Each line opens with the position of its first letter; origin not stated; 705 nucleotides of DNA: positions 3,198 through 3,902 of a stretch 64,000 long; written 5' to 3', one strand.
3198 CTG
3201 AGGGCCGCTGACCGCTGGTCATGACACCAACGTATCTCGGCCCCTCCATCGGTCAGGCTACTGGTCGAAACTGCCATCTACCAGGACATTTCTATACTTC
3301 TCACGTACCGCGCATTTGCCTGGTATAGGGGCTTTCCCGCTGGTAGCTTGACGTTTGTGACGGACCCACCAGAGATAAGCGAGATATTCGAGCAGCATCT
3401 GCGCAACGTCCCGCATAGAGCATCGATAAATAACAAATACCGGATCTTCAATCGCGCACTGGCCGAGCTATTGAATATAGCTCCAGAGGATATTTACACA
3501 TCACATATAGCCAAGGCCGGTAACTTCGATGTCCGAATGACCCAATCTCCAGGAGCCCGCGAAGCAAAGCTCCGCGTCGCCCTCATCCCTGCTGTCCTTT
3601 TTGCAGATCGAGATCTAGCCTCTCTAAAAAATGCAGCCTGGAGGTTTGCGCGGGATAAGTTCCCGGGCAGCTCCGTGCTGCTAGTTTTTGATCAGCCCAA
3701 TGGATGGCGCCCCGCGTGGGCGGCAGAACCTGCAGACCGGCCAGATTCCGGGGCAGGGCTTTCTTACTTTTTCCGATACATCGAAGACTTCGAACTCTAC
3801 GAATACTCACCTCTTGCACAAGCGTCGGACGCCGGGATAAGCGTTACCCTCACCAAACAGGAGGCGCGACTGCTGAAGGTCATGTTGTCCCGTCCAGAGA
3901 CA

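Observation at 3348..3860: Shedu nuclease with an unrecognised ~170-aa N-terminal domain and foreign composition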

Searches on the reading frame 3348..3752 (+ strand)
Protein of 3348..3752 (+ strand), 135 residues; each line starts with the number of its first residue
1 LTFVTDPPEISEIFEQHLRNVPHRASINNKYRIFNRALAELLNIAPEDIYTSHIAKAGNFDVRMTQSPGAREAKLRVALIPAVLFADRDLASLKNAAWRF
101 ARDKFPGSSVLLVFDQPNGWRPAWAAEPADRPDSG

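Call 16: search_protein_families(library=pfam, alignment_id=A2, max_evalue=10)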
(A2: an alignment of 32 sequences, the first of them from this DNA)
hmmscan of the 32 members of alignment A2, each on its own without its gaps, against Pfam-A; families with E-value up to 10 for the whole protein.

A. member 1, seq(135 aa): 0 families

B. families by the number of members that match (of 32 scanned): 9 families
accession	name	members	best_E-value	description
PF04619.18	Adhesin_Dr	1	0.0083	Dr-family adhesin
PF22722.2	NA-iREase1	1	0.016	NACHT-associated inactive Restriction Endonuclease 1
PF22549.1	ARPP-2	1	0.048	ARPP-2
PF17746.7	SfsA_N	1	0.098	SfsA N-terminal OB domain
PF16450.11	Prot_ATP_ID_OB_C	1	0.11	Proteasomal ATPase OB C-terminal domain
PF18557.6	NepR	1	0.12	Anti-sigma factor NepR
PF06265.16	YutD-like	1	0.12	Putative antitoxin YutD-like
PF00672.30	HAMP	1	0.13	HAMP domain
PF05751.16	FixH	1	0.16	FixH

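Call 17: search_solved_structures(query=A2, max_evalue=10, show_alignments=3)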
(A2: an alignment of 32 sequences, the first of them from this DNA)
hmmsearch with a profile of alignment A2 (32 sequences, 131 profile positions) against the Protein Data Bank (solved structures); distinct sequences matched with E-value up to 10: 1.
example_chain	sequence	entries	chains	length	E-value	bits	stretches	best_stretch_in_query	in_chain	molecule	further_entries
12fk_A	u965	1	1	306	0.56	13.2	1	48-85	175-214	aHE31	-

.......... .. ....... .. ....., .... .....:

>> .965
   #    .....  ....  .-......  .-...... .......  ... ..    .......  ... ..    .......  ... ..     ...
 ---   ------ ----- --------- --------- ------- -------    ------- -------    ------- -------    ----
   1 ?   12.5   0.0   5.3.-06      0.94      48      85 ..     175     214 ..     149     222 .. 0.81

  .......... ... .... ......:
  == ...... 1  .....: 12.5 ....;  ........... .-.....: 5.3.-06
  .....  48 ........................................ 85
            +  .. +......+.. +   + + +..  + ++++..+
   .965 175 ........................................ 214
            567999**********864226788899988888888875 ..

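Call 23: predict_structure(alignment_id=A2)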
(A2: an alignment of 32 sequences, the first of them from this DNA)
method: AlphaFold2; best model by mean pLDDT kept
length: 135 residues; sequences in the alignment: 32
mean_pLDDT: 87.7   pTM: 0.84
mean pLDDT of the five models: 87.7, 86.0, 85.7, 85.5, 84.5
residues with pLDDT >= 90: 85; 70-90: 37; 50-70: 7; < 50: 6
segments of 3 or more residues with pLDDT < 50: 1-3, 133-135
pLDDT, mean of each block of 10 residues (from residue 1): 63 94 92 97 96 92 93 95 81 91 89 93 84 48
secondary structure, 60 per line:
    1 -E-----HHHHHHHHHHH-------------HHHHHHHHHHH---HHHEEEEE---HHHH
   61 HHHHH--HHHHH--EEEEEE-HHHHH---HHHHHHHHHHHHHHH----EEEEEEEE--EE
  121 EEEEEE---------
elements in order: H8-18 H32-42 E49-53 H57-65 H68-72 E75-80 H82-86 H90-104 E109-116 E119-126

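Call 28: fold_search(model_id=the predicted structure, library=pdb)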
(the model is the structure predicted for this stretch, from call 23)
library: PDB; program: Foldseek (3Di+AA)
matches with E <= 10: 497; with E <= 0.001: 0
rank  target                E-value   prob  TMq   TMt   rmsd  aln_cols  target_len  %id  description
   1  6oyf                  1.1e-01  0.20  0.27  0.06  10.5       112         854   19  The structure of condensation and adenylation domains of teixobactin-producing nonribosomal peptide synthetase Txo1 seri (released 2019-05-29)
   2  6vht                  1.3e-01  0.21  0.27  0.12   8.2       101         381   10  Klebsiella oxytoca NpsA N-terminal subdomain in space group C2 (released 2020-06-24)
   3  5mw4_A                1.9e-01  0.10  0.24  0.14  12.0       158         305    9  Crystal structure of Dot1L in complex with inhibitor CPD7 [N-(3-(((R)-1-(7H-pyrrolo[2,3-d]pyrimidin-4-yl)piperidin-3-y (released 2017-03-22)
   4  6vhz_B                2.8e-01  0.15  0.27  0.13   9.7       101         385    9  Klebsiella oxytoca NpsA N-terminal subdomain in complex with anthranilyl-AMSN (released 2020-06-24)
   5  7xe4_F                2.8e-01  0.07  0.20  0.03  16.3       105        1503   14  structure of a membrane-bound glycosyltransferase (released 2023-03-29)
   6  4lj9                  2.8e-01  0.04  0.17  0.09  16.6       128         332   19  ClpB NBD2 R621Q from T. thermophilus in complex with AMPPCP (released 2014-02-12)
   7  4lj8                  3.0e-01  0.04  0.16  0.09  16.5       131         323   17  ClpB NBD2 R621Q from T. thermophilus in complex with ADP (released 2014-02-12)
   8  8jzn_A                3.7e-01  0.07  0.20  0.03  15.8       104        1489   13  Structure of a fungal 1,3-beta-glucan synthase (released 2023-10-04)
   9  6nog_K                3.9e-01  0.10  0.26  0.14  13.7       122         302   13  Poised-state Dot1L bound to the H2B-Ubiquitinated nucleosome (released 2019-02-20)
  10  5dtm_A                3.9e-01  0.08  0.24  0.14  12.7       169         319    8  Crystal structure of Dot1L in complex with inhibitor CPD1 [4-(2,6-dichlorobenzoyl)-N-methyl-1H-pyrrole-2-carboxamide] (released 2016-06-15)
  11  7tcb_B                4.2e-01  0.11  0.27  0.23   7.1       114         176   13  Crystal Structure of the YaeQ Family Protein VPA0551 from Vibrio parahaemolyticus (released 2022-01-05)
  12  4ekg                  4.2e-01  0.09  0.27  0.14  14.0       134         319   14  Crystal Structure of DOT1L in Complex with EPZ003696 (released 2012-10-17)
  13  6vhx_A                4.5e-01  0.12  0.26  0.11   7.7       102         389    9  Klebsiella oxytoca NpsA N-terminal subdomain in complex with 3-hydroxyanthranilyl-AMSN (released 2020-06-24)
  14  6smt_A                4.8e-01  0.12  0.28  0.16   9.2       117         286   14  S-enantioselective imine reductase from Mycobacterium smegmatis (released 2020-08-12)
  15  6vhz_A                4.8e-01  0.12  0.28  0.12   8.9       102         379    9  Klebsiella oxytoca NpsA N-terminal subdomain in complex with anthranilyl-AMSN (released 2020-06-24)
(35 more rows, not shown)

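Call 29: search_protein_representatives(alignment_id=A2)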
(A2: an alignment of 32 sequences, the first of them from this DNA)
Query: 32 sequences, 131 profile positions. Proteins with E-value up to 0.001 (for the whole library): 112; up to 1e-10: 56; up to 1e-30: 6. The best 112 are listed.
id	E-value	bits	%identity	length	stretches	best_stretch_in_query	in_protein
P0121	6.1e-53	194.3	-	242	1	1-127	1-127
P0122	1.5e-51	189.8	-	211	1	1-130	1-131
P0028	1.4e-49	183.3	-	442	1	1-126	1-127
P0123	7.3e-44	164.9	-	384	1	5-125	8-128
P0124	2.1e-42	160.2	-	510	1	5-122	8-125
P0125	1.9e-38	147.4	-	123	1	1-118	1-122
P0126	7.5e-28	113.1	-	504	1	4-127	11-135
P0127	1.2e-26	109.2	-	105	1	44-128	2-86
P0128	1.6e-25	105.5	-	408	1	1-123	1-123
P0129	1.7e-25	105.5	-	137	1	4-108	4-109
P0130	5.7e-25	103.8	-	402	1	9-125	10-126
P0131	4.1e-23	97.8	-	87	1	1-66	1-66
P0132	6.4e-23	97.1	-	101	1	1-100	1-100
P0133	2.6e-22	95.2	-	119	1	6-114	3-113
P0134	3.8e-22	94.6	-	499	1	8-123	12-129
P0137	1.5e-20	89.5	-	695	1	9-123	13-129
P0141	9.9e-20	86.8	-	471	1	7-125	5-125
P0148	5.4e-18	81.2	-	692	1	8-124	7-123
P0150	4.2e-17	78.3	-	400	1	8-126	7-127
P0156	2.0e-15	72.9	-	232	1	9-114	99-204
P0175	9.2e-11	57.8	-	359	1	8-114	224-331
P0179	3.0e-10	56.1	-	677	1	7-122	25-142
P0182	5.4e-10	55.3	-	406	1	11-106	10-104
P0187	2.2e-09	53.4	-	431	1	9-115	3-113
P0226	2.4e-04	37.1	-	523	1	6-115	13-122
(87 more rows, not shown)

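Call 35: search_protein_families(library=pfam, proteins=[P0124, P0137, P0150, P0187, P0179, P0156, P0175, P0182, P0141, P0148], max_evalue=0.01)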
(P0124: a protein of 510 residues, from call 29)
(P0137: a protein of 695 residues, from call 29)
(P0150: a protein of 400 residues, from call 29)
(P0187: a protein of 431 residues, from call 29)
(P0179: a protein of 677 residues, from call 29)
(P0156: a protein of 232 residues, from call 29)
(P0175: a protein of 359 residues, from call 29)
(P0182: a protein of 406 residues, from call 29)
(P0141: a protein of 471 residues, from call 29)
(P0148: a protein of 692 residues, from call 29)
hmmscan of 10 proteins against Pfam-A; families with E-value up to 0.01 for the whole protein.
P0124 (510 aa): 11 families
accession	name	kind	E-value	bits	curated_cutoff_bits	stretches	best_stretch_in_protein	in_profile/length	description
PF07728.20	AAA_5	-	1.5e-14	54.6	22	1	204-380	2-139/139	AAA domain (dynein-related subfamily)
PF13191.12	AAA_16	-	1.1e-05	26.4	32.6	1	190-230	12-53/167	AAA ATPase domain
PF13604.12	AAA_30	-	4.9e-05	23.6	27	1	192-295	8-104/191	AAA domain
PF13401.12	AAA_22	-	0.00023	21.9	27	1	202-268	6-64/130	AAA domain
PF00004.35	AAA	-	0.0006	20.7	21.2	1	204-226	1-23/131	ATPase family associated with various cellular activities (AAA)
PF12775.13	AAA_7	-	0.0006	19.8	25.8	1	189-226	21-58/181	P-loop containing dynein motor region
PF01078.27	Mg_chelatase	-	0.00075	19.4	20.3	0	190-221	11-42/207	Magnesium chelatase, subunit ChlI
PF13671.12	AAA_33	-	0.00082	20.1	27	1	204-226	2-24/143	AAA domain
PF20030.5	bpMoxR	-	0.0042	16.6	27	1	193-224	23-54/205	MoxR domain in the MoxR-vWA-beta-propeller ternary systems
PF13086.12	AAA_11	-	0.0043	17.3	27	1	191-225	7-41/257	AAA domain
PF13245.12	AAA_19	-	0.0062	17.2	25.1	0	199-226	9-36/134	AAA domain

P0137 (695 aa): 5 families
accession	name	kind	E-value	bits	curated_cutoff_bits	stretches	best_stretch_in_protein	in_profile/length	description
PF13304.12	AAA_21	-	1.2e-13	52.2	27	1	530-599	235-303/304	AAA domain, putative AbiEii toxin, Type IV TA system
PF13175.12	AAA_15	-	1.3e-08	35.4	32.1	1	551-597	326-372/374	AAA ATPase domain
PF02463.25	SMC_N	-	9.1e-06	25.7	40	1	353-611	19-213/220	RecF/RecN/SMC N terminal domain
PF13401.12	AAA_22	-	0.0017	19.1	27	0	536-590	67-118/130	AAA domain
PF00005.33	ABC_tran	-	0.0095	17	25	0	359-384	12-37/137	ABC transporter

P0150 (400 aa): 1 family
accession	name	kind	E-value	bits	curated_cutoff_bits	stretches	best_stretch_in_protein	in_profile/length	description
PF14082.12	SduA_C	-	6.3e-16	59.4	27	1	229-385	2-159/159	Shedu protein SduA, C-terminal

P0187 (431 aa): 13 families
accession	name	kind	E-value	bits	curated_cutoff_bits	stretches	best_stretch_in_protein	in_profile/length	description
PF07728.20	AAA_5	-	6.4e-20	72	22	1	181-330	2-139/139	AAA domain (dynein-related subfamily)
PF00004.35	AAA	-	3.1e-09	37.8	21.2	1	181-332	1-125/131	ATPase family associated with various cellular activities (AAA)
PF20720.3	nSTAND3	-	4.7e-05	23.6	27.2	1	162-205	1-44/155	Novel STAND NTPase 3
PF13401.12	AAA_22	-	8.3e-05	23.3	27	1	177-279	4-104/130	AAA domain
PF24883.2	NPHP3_N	-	0.00022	21.9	24.8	1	176-208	20-52/164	Nephrocystin 3, N-terminal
PF02562.22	PhoH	-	0.00049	20.1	27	1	170-221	11-62/205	PhoH-like protein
PF13481.12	AAA_25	-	0.00064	19.8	27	1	148-199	5-54/195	AAA domain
PF13191.12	AAA_16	-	0.00075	20.5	32.6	1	179-205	25-51/167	AAA ATPase domain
PF01695.23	IstB_IS21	-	0.00079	19.4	24.1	1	172-200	86-114/238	IstB-like ATP binding protein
PF12775.13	AAA_7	-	0.0011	19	25.8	1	173-215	28-70/181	P-loop containing dynein motor region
PF01057.23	Parvo_NS1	-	0.0011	18.4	20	1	176-202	111-137/271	Parvovirus non-structural protein NS1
PF00910.28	RNA_helicase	-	0.0025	18.7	21.5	1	182-228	2-48/105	RNA helicase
PF04851.21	ResIII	-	0.0047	17.3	22.5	1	166-207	10-52/164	Type III restriction enzyme, res subunit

P0179 (677 aa): 11 families
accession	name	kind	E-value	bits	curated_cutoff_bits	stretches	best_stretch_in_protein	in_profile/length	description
PF07728.20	AAA_5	-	2.4e-18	66.9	22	1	366-528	1-139/139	AAA domain (dynein-related subfamily)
PF13604.12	AAA_30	-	2.9e-05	24.3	27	1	361-462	14-113/191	AAA domain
PF13245.12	AAA_19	-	3.1e-05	24.6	25.1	1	357-462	4-115/134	AAA domain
PF20720.3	nSTAND3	-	3.4e-05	24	27.2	1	348-390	1-43/155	Novel STAND NTPase 3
PF07726.17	AAA_3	-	0.00019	21.8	27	1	366-462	1-87/131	ATPase family associated with various cellular activities (AAA)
PF00004.35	AAA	-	0.00079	20.3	21.2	1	367-388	1-22/131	ATPase family associated with various cellular activities (AAA)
PF05496.18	RuvB_N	-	0.0012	19.1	27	1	356-387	25-56/159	Holliday junction DNA helicase RuvB P-loop domain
PF01695.23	IstB_IS21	-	0.0019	18.2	24.1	1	361-462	89-180/238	IstB-like ATP binding protein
PF13191.12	AAA_16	-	0.0024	18.8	32.6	1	357-405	15-61/167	AAA ATPase domain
PF01078.27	Mg_chelatase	-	0.0065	16.3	20.3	0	363-387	20-45/207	Magnesium chelatase, subunit ChlI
PF13401.12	AAA_22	-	0.0083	16.9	27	0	363-388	4-29/130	AAA domain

P0156 (232 aa): 1 family
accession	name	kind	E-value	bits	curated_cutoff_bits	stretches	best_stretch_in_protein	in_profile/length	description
PF03852.21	Vsr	-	0.00029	21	27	1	1-18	52-69/74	DNA mismatch endonuclease Vsr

P0175 (359 aa): 3 families
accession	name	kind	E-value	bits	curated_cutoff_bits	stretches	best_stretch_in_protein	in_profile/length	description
PF00805.28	Pentapeptide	-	4.5e-22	77.7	20.2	4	136-167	5-36/40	Pentapeptide repeats (8 copies)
PF13576.12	Pentapeptide_3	-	9.6e-09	35.8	27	0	136-170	3-39/48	Pentapeptide repeats (9 copies)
PF13599.13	Pentapeptide_4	-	6e-08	33.1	38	0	39-102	13-76/78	Pentapeptide repeat region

P0182 (406 aa): 1 family
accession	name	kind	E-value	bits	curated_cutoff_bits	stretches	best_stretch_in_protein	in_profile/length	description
PF14082.12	SduA_C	-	3.3e-12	47.3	27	1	249-394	4-159/159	Shedu protein SduA, C-terminal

P0141 (471 aa): 14 families
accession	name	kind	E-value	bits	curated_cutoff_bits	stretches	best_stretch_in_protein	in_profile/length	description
PF07728.20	AAA_5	-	5.5e-15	56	22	1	172-347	2-139/139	AAA domain (dynein-related subfamily)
PF13191.12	AAA_16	-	4.7e-05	24.4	32.6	1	167-196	21-51/167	AAA ATPase domain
PF13401.12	AAA_22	-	4.9e-05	24.1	27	1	168-193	4-29/130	AAA domain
PF00005.33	ABC_tran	-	0.00039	21.5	25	1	163-196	5-38/137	ABC transporter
PF12775.13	AAA_7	-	0.00043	20.3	25.8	1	155-195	19-59/181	P-loop containing dynein motor region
PF24883.2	NPHP3_N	-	0.00058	20.5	24.8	1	167-197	20-50/164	Nephrocystin 3, N-terminal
PF20720.3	nSTAND3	-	0.001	19.2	27.2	1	164-195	12-43/155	Novel STAND NTPase 3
PF13086.12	AAA_11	-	0.002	18.4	27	1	160-194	8-42/257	AAA domain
PF00004.35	AAA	-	0.0033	18.3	21.2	1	172-194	1-23/131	ATPase family associated with various cellular activities (AAA)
PF13245.12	AAA_19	-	0.0046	17.6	25.1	0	168-195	10-37/134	AAA domain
PF13521.12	AAA_28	-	0.0058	17.3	27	0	172-189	2-19/164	AAA domain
PF13604.12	AAA_30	-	0.0067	16.6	27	0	165-196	13-45/191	AAA domain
PF25199.1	nSTAND_NTPase5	-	0.0078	16.5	34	0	164-186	36-58/145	Novel STAND NTPase 5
PF03193.22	RsgA_GTPase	-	0.0093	16.2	30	0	161-193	99-130/174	RsgA GTPase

P0148 (692 aa): 9 families
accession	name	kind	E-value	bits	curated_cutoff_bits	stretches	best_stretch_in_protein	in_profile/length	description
PF13304.12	AAA_21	-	4.5e-20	73.4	27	1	349-597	1-303/304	AAA domain, putative AbiEii toxin, Type IV TA system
PF13175.12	AAA_15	-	1.1e-11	45.4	32.1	1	529-595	299-372/374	AAA ATPase domain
PF13191.12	AAA_16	-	0.00026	22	32.6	0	340-480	19-131/167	AAA ATPase domain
PF11398.14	DUF2813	-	0.00038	20.4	21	0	551-614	283-342/372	Protein of unknown function (DUF2813)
PF00005.33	ABC_tran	-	0.0012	19.9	25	1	348-373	12-37/137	ABC transporter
PF05729.18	NACHT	-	0.0038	17.5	26.7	0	351-386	4-39/167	NACHT domain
PF13555.12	AAA_29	-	0.0042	17.3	27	1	346-373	21-48/61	P-loop containing region of AAA domain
PF13476.12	AAA_23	-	0.0052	17.9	27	1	337-374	17-46/201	AAA domain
PF25199.1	nSTAND_NTPase5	-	0.0094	16.2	34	0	336-372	29-66/145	Novel STAND NTPase 5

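Call 40: find_encoding_contigs(protein=P0126, flank=8000, max_places=2)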
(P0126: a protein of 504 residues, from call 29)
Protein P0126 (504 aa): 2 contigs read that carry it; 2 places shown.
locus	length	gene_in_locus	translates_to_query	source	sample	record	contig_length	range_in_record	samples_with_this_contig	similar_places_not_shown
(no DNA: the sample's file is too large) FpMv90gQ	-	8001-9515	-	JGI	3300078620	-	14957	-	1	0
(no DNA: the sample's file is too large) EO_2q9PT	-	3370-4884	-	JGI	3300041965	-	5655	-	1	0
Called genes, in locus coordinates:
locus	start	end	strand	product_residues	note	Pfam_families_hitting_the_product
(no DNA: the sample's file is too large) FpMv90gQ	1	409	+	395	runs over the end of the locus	-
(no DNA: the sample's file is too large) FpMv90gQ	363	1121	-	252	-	-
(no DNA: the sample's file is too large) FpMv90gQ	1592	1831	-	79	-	-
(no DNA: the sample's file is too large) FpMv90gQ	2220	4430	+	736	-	-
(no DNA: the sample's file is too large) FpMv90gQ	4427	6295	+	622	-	PF04851:ResIII, PF00176:SNF2-rel_dom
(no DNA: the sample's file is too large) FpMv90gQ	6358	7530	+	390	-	PF00145:DNA_methylase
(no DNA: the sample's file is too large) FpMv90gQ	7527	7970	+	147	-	PF03852:Vsr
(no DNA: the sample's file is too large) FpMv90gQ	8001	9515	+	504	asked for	PF13191:AAA_16 (faint), PF07728:AAA_5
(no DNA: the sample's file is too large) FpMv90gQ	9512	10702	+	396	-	-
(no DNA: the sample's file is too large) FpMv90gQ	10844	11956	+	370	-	PF12358:DUF3644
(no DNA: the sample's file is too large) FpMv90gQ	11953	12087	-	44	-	?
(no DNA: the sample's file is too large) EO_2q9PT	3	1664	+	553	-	?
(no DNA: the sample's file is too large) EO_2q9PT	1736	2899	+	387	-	PF00145:DNA_methylase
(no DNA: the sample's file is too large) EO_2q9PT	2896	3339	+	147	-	PF03852:Vsr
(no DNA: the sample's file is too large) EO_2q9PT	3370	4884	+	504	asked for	PF13191:AAA_16 (faint), PF07728:AAA_5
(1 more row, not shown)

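Call 43: find_related_loci(query=A2, collection=genome_contigs, flank=7000)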
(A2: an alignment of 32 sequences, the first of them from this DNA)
Query A2 (135 aa) in genome_contigs; peptide patterns used: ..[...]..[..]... (x = any residue, [..] = any of these).
8 stretches matched a pattern; 2 encode a relative of the query (tblastn E <= 1e-3); 2 distinct loci.
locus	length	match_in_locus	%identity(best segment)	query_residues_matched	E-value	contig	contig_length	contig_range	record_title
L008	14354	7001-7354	56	8-129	3e-38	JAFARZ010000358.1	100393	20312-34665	MAG: Streptosporangiaceae bacterium isolate CP_BM_ER_R8_5 BM_ER_R8_k147_362708, whole genome shotgun sequence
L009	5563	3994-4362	50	2-128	1e-34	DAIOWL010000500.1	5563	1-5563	MAG TPA_asm: Streptosporangiaceae bacterium isolate CTOTU28759 NODE_792_length_5563_cov_5.907771, whole genome shotgun s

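Call 45: find_related_loci(query=A2, collection=metagenome_contigs, flank=7000)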
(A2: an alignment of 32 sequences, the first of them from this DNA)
Query A2 (135 aa) in metagenome_contigs; peptide patterns used: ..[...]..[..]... (x = any residue, [..] = any of these).
11 stretches matched a pattern; 3 encode a relative of the query (tblastn E <= 1e-3); 3 distinct loci.
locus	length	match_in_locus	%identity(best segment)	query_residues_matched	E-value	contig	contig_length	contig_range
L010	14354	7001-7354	56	8-129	5e-38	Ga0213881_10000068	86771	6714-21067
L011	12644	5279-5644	44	4-128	2e-29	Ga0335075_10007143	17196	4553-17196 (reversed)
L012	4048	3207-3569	46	9-128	4e-28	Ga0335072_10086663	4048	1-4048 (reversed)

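Call 48: find_encoding_contigs(protein=P0148, flank=6000, max_places=3)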
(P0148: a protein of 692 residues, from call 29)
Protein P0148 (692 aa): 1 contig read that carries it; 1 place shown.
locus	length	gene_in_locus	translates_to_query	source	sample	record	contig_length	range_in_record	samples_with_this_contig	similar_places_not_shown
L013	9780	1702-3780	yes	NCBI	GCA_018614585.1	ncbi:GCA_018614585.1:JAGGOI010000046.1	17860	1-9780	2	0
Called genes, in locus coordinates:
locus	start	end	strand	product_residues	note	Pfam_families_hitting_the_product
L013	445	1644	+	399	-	PF00145:DNA_methylase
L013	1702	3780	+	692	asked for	PF13304:AAA_21, PF13175:AAA_15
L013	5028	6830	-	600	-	PF09369:MZB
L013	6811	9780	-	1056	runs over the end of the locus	PF00270:DEAD (faint), PF00271:Helicase_C (weak)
